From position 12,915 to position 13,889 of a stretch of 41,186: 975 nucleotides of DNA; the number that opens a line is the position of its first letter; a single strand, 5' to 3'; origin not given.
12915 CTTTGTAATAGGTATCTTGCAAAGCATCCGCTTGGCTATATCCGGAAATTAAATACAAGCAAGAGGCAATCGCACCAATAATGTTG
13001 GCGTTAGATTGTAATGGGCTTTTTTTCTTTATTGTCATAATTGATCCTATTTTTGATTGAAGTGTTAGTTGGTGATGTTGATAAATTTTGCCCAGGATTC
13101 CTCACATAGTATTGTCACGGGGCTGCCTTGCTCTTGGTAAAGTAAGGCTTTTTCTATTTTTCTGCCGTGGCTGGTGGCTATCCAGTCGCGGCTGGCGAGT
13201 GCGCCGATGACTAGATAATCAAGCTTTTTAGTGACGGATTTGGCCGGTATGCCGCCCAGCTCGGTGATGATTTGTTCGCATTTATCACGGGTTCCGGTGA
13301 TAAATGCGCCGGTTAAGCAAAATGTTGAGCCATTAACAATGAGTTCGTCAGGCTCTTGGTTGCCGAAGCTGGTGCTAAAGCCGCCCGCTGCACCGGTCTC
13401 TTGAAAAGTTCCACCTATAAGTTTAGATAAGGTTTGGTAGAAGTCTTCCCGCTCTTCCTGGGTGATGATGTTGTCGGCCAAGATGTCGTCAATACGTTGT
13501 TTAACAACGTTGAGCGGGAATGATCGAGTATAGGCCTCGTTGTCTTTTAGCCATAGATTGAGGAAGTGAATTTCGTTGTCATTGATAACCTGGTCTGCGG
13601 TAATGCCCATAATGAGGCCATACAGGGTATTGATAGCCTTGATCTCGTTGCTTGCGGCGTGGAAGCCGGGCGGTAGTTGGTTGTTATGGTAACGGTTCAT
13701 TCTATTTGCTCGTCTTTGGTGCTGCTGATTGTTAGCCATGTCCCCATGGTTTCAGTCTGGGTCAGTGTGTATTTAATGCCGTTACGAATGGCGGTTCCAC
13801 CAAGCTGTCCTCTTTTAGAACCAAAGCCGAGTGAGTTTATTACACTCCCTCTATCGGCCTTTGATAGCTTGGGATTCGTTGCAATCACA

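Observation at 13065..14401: Translationally coupled pair: membrane zinc-ribbon sensor-like protein + cytoplasmic TerB-like/BRCT protein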

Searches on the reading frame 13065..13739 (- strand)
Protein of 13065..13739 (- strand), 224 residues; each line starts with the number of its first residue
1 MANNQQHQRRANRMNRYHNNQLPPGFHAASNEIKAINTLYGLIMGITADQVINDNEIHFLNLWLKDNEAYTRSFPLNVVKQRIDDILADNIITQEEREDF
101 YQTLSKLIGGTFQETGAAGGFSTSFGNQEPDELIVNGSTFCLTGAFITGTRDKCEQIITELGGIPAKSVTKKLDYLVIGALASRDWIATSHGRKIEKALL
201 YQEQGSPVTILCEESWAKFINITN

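Call 3: search_protein_families(library=pfam, proteins=[window:13065-13739:-], max_evalue=1)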
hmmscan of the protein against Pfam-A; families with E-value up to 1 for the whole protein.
window:13065-13739:- (224 aa): 2 families
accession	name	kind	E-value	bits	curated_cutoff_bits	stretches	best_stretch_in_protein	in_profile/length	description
PF00533.33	BRCT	-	1.4e-05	25.7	21.3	1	132-189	3-52/78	BRCA1 C Terminus (BRCT) domain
PF12738.14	PTCB-BRCT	-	0.18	12.3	22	0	141-188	4-41/63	twin BRCT domain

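Call 4: search_protein_families(library=padloc, proteins=[window:13065-13739:-], max_evalue=1)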
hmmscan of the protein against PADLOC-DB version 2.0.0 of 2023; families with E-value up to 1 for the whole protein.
window:13065-13739:- (224 aa): 1 family
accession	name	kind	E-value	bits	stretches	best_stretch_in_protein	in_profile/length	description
PDLC05027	PDC-S48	-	4.1e-05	20.8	1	79-178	274-375/411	-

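Call 9: search_dna_similar(query=window:13065-13739:-, collection=phages, mode=protein)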
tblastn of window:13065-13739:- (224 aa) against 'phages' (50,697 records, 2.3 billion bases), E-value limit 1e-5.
Records with a match: 17; places in all: 25; records where one place covers at least 80% of the query: 17.
Best place of each record, by identity: <60% 17.
By first word of the organism name: Pseudomonas 8; Vibrio 6; Bacteriophage 2; Sulfurimonas 1.
By host as written in the record: Vibrio cholerae O139 2; - 2; Vibrio cholerae O1 El Tor Inaba 2; Pseudomonas aeruginosa 2; Vibrio cholerae CH32 1; Vibrio cholerae O1 El Tor strain 919T 1; Sulfurimonas indica 1; Pseudomonas aeruginosa WH-SGI-V-07651 1; and 5 more.
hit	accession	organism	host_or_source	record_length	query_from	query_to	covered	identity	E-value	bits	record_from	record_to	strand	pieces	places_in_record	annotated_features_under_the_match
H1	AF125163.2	Bacteriophage K139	Vibrio cholerae O139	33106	22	220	89%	41.6%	6e-40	150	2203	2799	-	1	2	orf2: Orf2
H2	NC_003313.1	Bacteriophage K139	Vibrio cholerae O139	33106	22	220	89%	41.6%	6e-40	150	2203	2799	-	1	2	BRCT domain-containing protein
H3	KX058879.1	Vibrio phage VcP032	Vibrio cholerae CH32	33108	22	220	89%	41.6%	6e-40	150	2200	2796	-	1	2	hypothetical protein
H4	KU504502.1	Vibrio phage 919TP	Vibrio cholerae O1 El Tor strain 919T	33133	22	220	89%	41.6%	6e-40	150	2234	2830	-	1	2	record has no annotation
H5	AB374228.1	Vibrio phage Kappa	-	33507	22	220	89%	41.6%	6e-40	150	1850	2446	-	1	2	kp3: putative NAD-dependent DNA ligase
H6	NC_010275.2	Vibrio phage Kappa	-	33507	22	220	89%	41.6%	6e-40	150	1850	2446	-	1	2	kp3: BRCT domain-containing protein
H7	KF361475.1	Vibrio phage VPUSM 8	Vibrio cholerae O1 El Tor Inaba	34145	22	220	89%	41.6%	6e-40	150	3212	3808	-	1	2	hypothetical protein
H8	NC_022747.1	Vibrio phage VPUSM 8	Vibrio cholerae O1 El Tor Inaba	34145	22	220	89%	41.6%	6e-40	150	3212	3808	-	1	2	BRCT domain-containing protein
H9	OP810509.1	Sulfurimonas phage SNW-1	Sulfurimonas indica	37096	31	220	85%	36.7%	2e-28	117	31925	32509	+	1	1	DNA polymerase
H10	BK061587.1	Pseudomonas phage vB_PaeS-D14L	Pseudomonas aeruginosa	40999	26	223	88%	29.4%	2e-25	109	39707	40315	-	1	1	NAD-dependent DNA ligase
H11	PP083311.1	Pseudomonas phage VB_PaD_phPA-G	Pseudomonas aeruginosa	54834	26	223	88%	29.4%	2e-25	109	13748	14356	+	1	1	hypothetical protein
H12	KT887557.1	Pseudomonas phage phi1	Pseudomonas aeruginosa WH-SGI-V-07651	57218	26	223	88%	29.4%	2e-25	109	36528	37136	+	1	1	NAD-dependent DNA ligase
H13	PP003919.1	Pseudomonas phage vB_Pae_U7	Pseudomonas aeruginosa ST773 ...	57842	26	223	88%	29.4%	2e-25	109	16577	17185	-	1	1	hypothetical protein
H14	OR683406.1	Pseudomonas phage Marin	Pseudomonas aeruginosa F002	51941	26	223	88%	29.4%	2e-25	109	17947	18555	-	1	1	BRCT domain-containing protein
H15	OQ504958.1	Pseudomonas phage PG1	Stutzerimonas stutzeri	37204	26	216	85%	30.4%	1e-24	106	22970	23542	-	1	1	NAD-dependent DNA ligase | hypothetical protein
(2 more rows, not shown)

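Call 10: get_annotated_region(hit=H2, flank=5000)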
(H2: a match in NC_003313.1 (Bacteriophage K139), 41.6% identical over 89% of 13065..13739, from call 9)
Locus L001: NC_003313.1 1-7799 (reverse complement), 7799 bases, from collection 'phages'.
description: Vibrio phage K139, complete genome.
organism: Bacteriophage K139 (NCBI taxid 2905721)
taxonomy: Viruses; Duplodnaviria; Heunggongvirae; Uroviricota; Caudoviricetes; Peduoviridae; Longwoodvirus; Longwoodvirus K139
host: Vibrio cholerae O139; source: -; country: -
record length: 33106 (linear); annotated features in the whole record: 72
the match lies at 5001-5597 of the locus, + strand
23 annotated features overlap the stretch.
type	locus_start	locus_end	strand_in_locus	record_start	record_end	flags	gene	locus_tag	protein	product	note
CDS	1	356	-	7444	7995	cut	-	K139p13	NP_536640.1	hypothetical protein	orf9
CDS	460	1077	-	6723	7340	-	-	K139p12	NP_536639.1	DNA methyltransferase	putative DNA methyltransferase; orf8; N12N6-methyltransferase motif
CDS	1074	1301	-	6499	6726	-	-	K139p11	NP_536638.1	hypothetical protein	orf7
CDS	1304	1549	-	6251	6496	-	-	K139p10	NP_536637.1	hypothetical protein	orf6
CDS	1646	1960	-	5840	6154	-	-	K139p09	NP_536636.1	hypothetical protein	orf5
CDS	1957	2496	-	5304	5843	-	-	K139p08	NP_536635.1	hypothetical protein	orf4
CDS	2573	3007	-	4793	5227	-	-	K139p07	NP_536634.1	hypothetical protein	orf3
CDS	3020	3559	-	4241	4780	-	cII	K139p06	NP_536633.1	CII-like transcriptional activator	putative regulator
CDS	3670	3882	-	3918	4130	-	cox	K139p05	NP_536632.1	Cox-like excisionase and repressor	putative regulator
regulatory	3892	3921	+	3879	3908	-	-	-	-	promoter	PL; transcription of lysogenic operon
regulatory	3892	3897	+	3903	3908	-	-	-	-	minus_35_signal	PL; PL promoter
regulatory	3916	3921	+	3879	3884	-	-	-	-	minus_10_signal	PL; PL promoter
misc_feature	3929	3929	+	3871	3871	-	-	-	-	-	lysogenic transcription start site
regulatory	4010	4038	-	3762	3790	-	-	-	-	promoter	PR; putative; transcription of early lytic operon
regulatory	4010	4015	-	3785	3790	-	-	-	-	minus_10_signal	PR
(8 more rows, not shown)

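Call 11: get_annotated_region(hit=H12, flank=4000)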
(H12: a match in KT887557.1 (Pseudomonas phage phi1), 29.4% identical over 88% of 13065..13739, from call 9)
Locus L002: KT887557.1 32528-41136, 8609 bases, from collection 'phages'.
description: Pseudomonas phage phi1, complete genome.
organism: Pseudomonas phage phi1 (NCBI taxid 1754216)
taxonomy: Viruses; Duplodnaviria; Heunggongvirae; Uroviricota; Caudoviricetes; Detrevirus
host: Pseudomonas aeruginosa WH-SGI-V-07651; source: hospital; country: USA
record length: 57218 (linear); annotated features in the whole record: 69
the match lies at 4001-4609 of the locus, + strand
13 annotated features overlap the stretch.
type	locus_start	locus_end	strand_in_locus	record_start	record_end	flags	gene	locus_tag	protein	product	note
CDS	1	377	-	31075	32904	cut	-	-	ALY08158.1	replication protein P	-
CDS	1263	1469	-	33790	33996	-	-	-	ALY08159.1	hypothetical protein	-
CDS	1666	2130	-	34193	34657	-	-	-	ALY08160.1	hypothetical protein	-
CDS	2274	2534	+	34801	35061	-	-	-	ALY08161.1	hypothetical protein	-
CDS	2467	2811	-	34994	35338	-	-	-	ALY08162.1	hypothetical protein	-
CDS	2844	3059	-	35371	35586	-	-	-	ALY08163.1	Cro/Cl family transcriptional regulator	-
CDS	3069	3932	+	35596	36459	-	-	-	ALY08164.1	repressor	-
CDS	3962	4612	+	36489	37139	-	-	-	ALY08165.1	NAD-dependent DNA ligase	contains BRCT domain type II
CDS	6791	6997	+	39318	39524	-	-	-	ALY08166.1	hypothetical protein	-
CDS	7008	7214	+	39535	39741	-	-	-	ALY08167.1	hypothetical protein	-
CDS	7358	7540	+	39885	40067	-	-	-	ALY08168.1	hypothetical protein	-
CDS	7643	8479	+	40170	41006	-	-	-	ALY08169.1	hypothetical protein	-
CDS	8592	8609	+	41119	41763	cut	-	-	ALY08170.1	Ydd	-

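Call 12: find_homologous_proteins(query=window:13065-13700:-)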
Query window:13065-13700:- (211 aa): 407 proteins with E <= 0.001 among 512 candidates; the best 120 are listed.
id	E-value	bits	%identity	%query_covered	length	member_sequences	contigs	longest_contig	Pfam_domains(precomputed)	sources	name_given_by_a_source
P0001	1.1e-137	474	100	100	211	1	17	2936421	PF00533.34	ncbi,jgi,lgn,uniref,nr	ncbi:BRCT domain-containing protein [Methylobacter tundripaludum]|uniref:BRCT domain protein n=1 Tax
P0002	5.1e-108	378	79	99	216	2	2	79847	-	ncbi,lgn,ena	-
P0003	2.2e-106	372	79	99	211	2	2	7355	PF00533.34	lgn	-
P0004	2.9e-106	372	78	99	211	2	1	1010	PF00533.34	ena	-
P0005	8.8e-106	370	79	97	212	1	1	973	PF00533.34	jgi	jgi:NAD-dependent DNA ligase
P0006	2.8e-105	369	80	98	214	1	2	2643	PF00533.34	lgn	-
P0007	6.5e-105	367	78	99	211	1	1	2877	PF00533.34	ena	-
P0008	1.2e-104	367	77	99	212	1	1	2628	PF00533.34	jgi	jgi:NAD-dependent DNA ligase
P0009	4.4e-101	355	75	97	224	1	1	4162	-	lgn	-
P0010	4.7e-100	352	76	96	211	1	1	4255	-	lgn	-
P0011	9.1e-100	351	74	98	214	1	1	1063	-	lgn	-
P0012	9.1e-98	344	76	95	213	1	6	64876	PF00533.34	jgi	jgi:NAD-dependent DNA ligase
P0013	1.9e-97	343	72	96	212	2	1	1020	PF00533.34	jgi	jgi:NAD-dependent DNA ligase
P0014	2.3e-97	343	77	94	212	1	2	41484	PF00533.34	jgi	jgi:NAD-dependent DNA ligase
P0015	5.3e-96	338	73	97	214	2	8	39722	-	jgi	jgi:NAD-dependent DNA ligase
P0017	5.6e-94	332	72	97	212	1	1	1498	PF00533.34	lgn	-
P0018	1.1e-93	331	70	97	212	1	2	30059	PF00533.34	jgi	jgi:NAD-dependent DNA ligase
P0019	1.8e-93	330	73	95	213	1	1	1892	PF00533.34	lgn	-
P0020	8.4e-92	325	69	98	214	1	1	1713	PF00533.34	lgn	-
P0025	1.3e-88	314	67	97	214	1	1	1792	PF00533.34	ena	-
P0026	1.5e-88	314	67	99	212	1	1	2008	PF00533.34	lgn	-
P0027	4.5e-88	312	68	97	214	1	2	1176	PF00533.34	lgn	-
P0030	1.1e-87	311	67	96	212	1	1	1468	PF00533.34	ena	-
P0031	2.2e-87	310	68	96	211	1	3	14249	PF00533.34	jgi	jgi:NAD-dependent DNA ligase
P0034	2.6e-84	300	63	97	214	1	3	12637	PF00533.34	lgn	-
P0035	2.3e-83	297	65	97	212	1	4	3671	PF00533.34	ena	-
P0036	7.0e-83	295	65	97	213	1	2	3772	PF00533.34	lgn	-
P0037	1.1e-82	295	63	96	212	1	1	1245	PF00533.34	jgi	jgi:NAD-dependent DNA ligase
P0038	1.9e-82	294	63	97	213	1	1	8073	PF00533.34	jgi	jgi:NAD-dependent DNA ligase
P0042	2.8e-80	287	64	94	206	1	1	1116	PF00533.34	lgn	-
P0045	5.2e-78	280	60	96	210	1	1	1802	PF00533.34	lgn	-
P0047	1.1e-77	279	60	97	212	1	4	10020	PF00533.34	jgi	-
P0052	2.9e-73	264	59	96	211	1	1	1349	PF00533.34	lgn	-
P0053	4.7e-73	263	57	96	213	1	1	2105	PF00533.34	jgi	jgi:hypothetical protein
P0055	6.1e-72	260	56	96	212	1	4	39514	PF00533.34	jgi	jgi:NAD-dependent DNA ligase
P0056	7.9e-72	259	57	98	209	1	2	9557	PF00533.34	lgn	-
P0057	1.6e-71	258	57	98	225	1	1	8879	PF00533.34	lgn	-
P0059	6.2e-69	250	56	96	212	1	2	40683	PF00533.34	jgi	-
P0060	1.9e-68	248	55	97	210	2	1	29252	PF00533.34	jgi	-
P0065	1.1e-62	230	55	96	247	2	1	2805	PF00533.34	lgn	-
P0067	2.7e-61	225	52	93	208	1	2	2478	PF00533.34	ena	-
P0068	3.3e-60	221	50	98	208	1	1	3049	PF00533.34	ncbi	-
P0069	2.3e-57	212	45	88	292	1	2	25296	PF00533.34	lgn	-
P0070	2.4e-57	212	56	82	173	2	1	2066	PF00533.34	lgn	-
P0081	8.2e-55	204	52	91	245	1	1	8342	-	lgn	-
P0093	6.9e-52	194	45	98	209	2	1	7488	PF00533.34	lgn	-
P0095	9.9e-52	194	43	86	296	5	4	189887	PF00533.34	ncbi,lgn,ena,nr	ncbi:MAG: BRCT domain-containing protein [Gammaproteobacteria bacterium]|nr:BRCT domain-containing p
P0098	2.1e-51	193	43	91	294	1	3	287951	PF00533.34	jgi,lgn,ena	-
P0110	2.4e-50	189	43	87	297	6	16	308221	PF00533.34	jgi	jgi:NAD-dependent DNA ligase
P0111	2.9e-50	189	45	87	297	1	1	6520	PF00533.34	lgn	-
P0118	6.1e-50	188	43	90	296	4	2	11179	PF00533.34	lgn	-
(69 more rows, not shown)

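Call 23: find_related_loci(query=A1, collection=genome_contigs, flank=5000)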
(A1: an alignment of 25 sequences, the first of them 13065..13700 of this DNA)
Query A1 (211 aa) in genome_contigs; peptide patterns used: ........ (x = any residue, [..] = any of these).
174 stretches matched a pattern; 144 encode a relative of the query (tblastn E <= 1e-3); the best 80 are kept; 80 distinct loci.
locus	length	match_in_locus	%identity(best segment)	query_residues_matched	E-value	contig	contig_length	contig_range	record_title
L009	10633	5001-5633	100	1-211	1e-143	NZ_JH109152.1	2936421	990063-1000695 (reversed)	Methylobacter tundripaludum SV96 Mettuscaffold_1, whole genome shotgun sequence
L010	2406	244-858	54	6-207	2e-71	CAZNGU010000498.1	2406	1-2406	MAG TPA_asm: uncultured Methylomarinum sp. isolate SRP128015_co1_182 genome assembly, contig: NODE_91820_length_2406_cov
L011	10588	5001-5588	48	12-207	2e-61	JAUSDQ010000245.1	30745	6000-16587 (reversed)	MAG: Sulfuricaulis sp. isolate E14_maxbin.089_sub E14_k141_1752687, whole genome shotgun sequence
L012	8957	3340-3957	47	6-211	2e-60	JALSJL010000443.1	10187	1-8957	MAG: Marinosulfonomonas sp. isolate 354-166_metabat2_scaf2bin.095 354-166_scaffold_6544_c1, whole genome shotgun sequenc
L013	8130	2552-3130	49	21-211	1e-56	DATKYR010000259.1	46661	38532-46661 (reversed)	MAG TPA_asm: Sedimentisphaerales bacterium isolate SMAG_U14224 k141_922358, whole genome shotgun sequence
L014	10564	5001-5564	46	21-208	6e-56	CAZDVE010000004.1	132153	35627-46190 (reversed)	MAG TPA_asm: uncultured Pirellulales bacterium isolate binchicken_co116_18 genome assembly, contig: NODE_42_length_13215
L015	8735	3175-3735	45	21-207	9e-54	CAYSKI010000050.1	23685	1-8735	MAG TPA_asm: uncultured Pirellulales bacterium isolate binchicken_co89_445 genome assembly, contig: NODE_3519_length_236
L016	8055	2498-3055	47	21-205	2e-52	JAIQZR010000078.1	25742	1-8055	MAG: Candidatus Scalindua sp. isolate OFTM180 OFTM180_77, whole genome shotgun sequence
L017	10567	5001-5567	46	21-207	7e-51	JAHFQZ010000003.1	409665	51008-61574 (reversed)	MAG: Nitrosomonadales bacterium isolate nzgw562 NODE_6_length_409666_cov_14.549539, whole genome shotgun sequence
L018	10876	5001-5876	44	3-206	3e-46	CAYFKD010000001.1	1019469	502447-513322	MAG TPA_asm: uncultured Pseudohongiella sp. isolate ERP019367_co1_24 genome assembly, contig: NODE_4_length_1019469_cov_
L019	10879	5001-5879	42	1-206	4e-46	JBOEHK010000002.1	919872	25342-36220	MAG: Cellvibrionaceae bacterium isolate PBSgam9 PBS13d_contig_30, whole genome shotgun sequence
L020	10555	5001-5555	41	24-208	3e-46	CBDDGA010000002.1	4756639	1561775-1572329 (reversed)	MAG: uncultured Pseudohongiella sp. isolate f1516f59-cbef-43ec-8249-02762728c5d8 genome assembly, contig: contig_2, whol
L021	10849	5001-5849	43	9-206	5e-46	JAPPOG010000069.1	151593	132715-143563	MAG: Gammaproteobacteria bacterium isolate SB9152_S1_bin_1 NODE_19_length_151593_cov_13.6366, whole genome shotgun seque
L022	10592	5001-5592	51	12-208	7e-47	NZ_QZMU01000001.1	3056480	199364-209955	Thiohalobacter thiocyanaticus strain Hrh1 Consensus0, whole genome shotgun sequence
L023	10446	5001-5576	54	13-204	9e-70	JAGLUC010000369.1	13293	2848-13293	MAG: Methylococcales bacterium isolate RS_11_22 ZL20.bin.22.fa_369, whole genome shotgun sequence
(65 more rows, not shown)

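Call 24: predict_structure(alignment_id=A1)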
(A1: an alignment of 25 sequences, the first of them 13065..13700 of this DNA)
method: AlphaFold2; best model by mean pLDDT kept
length: 211 residues; sequences in the alignment: 25
mean_pLDDT: 83.0   pTM: 0.48
mean pLDDT of the five models: 83.0, 80.1, 79.5, 79.4, 78.9
residues with pLDDT >= 90: 116; 70-90: 51; 50-70: 24; < 50: 20
segments of 3 or more residues with pLDDT < 50: 1-4, 99-110
pLDDT, mean of each block of 10 residues (from residue 1): 50 76 92 92 98 94 93 97 96 72 39 77 95 88 95 94 83 55 87 92 79 43
secondary structure, 60 per line:
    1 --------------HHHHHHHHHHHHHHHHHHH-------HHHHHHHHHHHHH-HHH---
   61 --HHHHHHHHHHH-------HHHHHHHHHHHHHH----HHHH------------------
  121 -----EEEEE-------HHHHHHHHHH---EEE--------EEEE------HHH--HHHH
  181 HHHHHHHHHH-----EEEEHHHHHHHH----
elements in order: H15-33 H41-53 H63-73 H81-94 H99-102 E126-130 H138-147 E151-153 E162-165 H177-190 E196-199 H200-207

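Call 28: fold_search(model_id=the predicted structure, library=pdb)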
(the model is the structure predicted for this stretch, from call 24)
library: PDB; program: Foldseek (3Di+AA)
matches with E <= 10: 730; with E <= 0.001: 3
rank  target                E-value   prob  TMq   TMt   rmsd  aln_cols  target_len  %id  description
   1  2ebu_MODEL_1_A        7.3e-05  1.00  0.32  0.57   8.2       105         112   26  Solution structure of the BRCT domain from human replication factor C large subunit 1 (released 2007-08-14)
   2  9a6z_B                7.3e-05  1.00  0.34  0.11  17.4       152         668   20  Integrative model of RPOB-DNLJ by crosslinking MS and deep learning (released 2024-09-18)
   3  2k7f_MODEL_1_A        5.8e-04  1.00  0.33  0.59   7.2       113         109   24  HADDOCK calculated model of the complex between the BRCT region of RFC p140 and dsDNA (released 2009-09-08)
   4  7u19_A                1.8e-03  1.00  0.32  0.12   4.9        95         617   22  RFC:PCNA bound to nicked DNA (released 2022-07-06)
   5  7u1a_A                5.6e-03  1.00  0.32  0.11   2.1        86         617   23  RFC:PCNA bound to dsDNA with a ssDNA gap of six nucleotides (released 2022-07-06)
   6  4bmc                  7.2e-03  1.00  0.30  0.34  12.7       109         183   22  Crystal structure of s.pombe Rad4 BRCT1,2 (released 2013-10-09)
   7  7tfh_A                1.3e-02  1.00  0.31  0.11   2.6        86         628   23  Atomic model of the S. cerevisiae clamp-clamp loader complex PCNA-RFC bound to two DNA molecules, one at the 5'-recess (released 2022-11-16)
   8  8dr5_A                1.6e-02  1.00  0.32  0.11   4.5        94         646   22  Open state of RFC:PCNA bound to a 3' ss/dsDNA junction (DNA2) with NTD (released 2022-08-17)
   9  3qvg_B                1.9e-02  0.99  0.29  0.54  10.7       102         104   16  XRCC1 bound to DNA ligase (released 2011-06-15)
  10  6hm4_A                2.3e-02  1.00  0.30  0.35   3.3        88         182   23  Crystal structure of Rad4 BRCT1,2 in complex with a Mdb1 phosphopeptide (released 2018-10-17)
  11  6wh1_A                3.3e-02  1.00  0.30  0.60   3.7        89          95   17  Structure of the complex of human DNA ligase III-alpha and XRCC1 BRCT domains (released 2020-12-02)
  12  3r74_B                3.3e-02  0.47  0.23  0.10  19.8       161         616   15  Crystal structure of 2-amino-2-desoxyisochorismate synthase (ADIC) synthase PhzE from Burkholderia lata 383 (released 2011-03-30)
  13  4bu0_A                3.5e-02  1.00  0.29  0.33   3.4        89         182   22  Crystal structure of Rad4 BRCT1,2 in complex with a Crb2 phosphopeptide (released 2013-10-09)
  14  8dr3_A                3.7e-02  1.00  0.32  0.11   2.3        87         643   23  Closed state of RFC:PCNA bound to a 3' ss/dsDNA junction (DNA2) with NTD (released 2022-08-17)
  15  4bmd                  3.7e-02  1.00  0.34  0.38   2.4        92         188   15  Crystal structure of S.pombe Rad4 BRCT3,4 (released 2013-10-09)
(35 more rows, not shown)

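Call 44: search_protein_families(library=pfam, alignment_id=A3, max_evalue=10)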
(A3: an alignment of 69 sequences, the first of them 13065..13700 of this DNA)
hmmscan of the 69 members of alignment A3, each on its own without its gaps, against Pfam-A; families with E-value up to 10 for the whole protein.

A. member 1, window:13065-13700:- (211 aa): 2 families
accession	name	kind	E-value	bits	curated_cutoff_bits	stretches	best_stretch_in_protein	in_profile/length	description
PF00533.33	BRCT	-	1.2e-05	25.9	21.3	1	119-176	3-52/78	BRCA1 C Terminus (BRCT) domain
PF12738.14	PTCB-BRCT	-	0.16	12.5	22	1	128-175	4-41/63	twin BRCT domain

B. families by the number of members that match (of 69 scanned): 61 families (the first 25 are shown)
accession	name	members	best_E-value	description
PF00533.33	BRCT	64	1.1e-08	BRCA1 C Terminus (BRCT) domain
PF12738.14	PTCB-BRCT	32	0.00036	twin BRCT domain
PF22775.2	GA_3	13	0.00055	GA-like domain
PF05099.18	TerB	6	0.0016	Tellurite resistance protein TerB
PF09851.14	SHOCT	6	0.0088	Short C-terminal domain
PF16589.12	BRCT_2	5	0.05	BRCT domain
PF13202.12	EF-hand_5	5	0.13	EF hand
PF20612.3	SHOCT_2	5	0.14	SHOCT domain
PF16546.10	SGTA_dimer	3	0.032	Homodimerisation domain of SGTA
PF10335.14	DUF294_C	3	0.072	Putative nucleotidyltransferase substrate binding domain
PF04391.17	DUF533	3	0.099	Protein of unknown function (DUF533)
PF19963.4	VMAP-M1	2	0.0017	vWA-MoxR associated protein middle region (VMAP-M) 1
PF10256.14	Erf4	2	0.0046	Golgin subfamily A member 7/ERF4 family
PF22268.1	DUF6954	2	0.081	Family of unknown function (DUF6954)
PF17412.7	VraX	2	0.12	Family of unknown function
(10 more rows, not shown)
